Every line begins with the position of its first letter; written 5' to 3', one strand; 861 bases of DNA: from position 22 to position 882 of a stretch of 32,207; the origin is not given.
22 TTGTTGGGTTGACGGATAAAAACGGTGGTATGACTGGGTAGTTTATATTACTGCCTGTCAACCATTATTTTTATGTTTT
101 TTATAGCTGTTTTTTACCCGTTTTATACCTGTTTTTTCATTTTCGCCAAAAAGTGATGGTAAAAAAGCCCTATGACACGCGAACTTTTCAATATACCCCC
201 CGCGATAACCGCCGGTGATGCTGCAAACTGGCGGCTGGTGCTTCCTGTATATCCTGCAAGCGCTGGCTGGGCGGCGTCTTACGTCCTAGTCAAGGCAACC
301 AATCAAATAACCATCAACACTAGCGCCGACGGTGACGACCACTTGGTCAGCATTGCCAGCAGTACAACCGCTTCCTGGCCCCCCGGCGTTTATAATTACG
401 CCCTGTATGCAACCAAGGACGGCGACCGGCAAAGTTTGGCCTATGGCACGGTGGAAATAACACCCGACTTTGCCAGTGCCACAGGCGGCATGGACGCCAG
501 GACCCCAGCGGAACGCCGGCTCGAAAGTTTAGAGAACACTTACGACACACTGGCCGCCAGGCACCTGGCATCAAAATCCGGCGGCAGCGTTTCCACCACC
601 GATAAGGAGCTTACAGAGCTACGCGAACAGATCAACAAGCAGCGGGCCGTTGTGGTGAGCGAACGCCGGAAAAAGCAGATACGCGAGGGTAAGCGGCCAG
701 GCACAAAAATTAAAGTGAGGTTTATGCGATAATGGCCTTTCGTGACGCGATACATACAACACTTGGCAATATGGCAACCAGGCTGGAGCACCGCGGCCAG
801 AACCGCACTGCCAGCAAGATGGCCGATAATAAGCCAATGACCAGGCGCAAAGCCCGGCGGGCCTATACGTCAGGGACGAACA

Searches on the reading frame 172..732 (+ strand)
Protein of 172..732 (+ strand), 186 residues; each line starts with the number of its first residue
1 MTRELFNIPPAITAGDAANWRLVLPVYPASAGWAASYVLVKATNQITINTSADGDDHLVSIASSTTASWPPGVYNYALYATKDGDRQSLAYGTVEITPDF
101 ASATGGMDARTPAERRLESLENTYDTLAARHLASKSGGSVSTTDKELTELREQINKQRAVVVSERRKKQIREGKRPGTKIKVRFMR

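Call 6: search_protein_families(library=pfam, proteins=[window:172-732:+], max_evalue=0.01)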
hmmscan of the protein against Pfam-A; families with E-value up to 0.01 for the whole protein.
window:172-732:+ (186 aa): 0 families

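Call 7: search_protein_families(library=phrogs, proteins=[window:172-732:+], max_evalue=0.001)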
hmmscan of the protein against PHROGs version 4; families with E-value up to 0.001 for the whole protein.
window:172-732:+ (186 aa): 1 family
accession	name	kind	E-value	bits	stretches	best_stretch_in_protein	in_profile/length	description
phrog_5774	-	connector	3e-26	93.1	1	7-184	2-174/177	head-tail joining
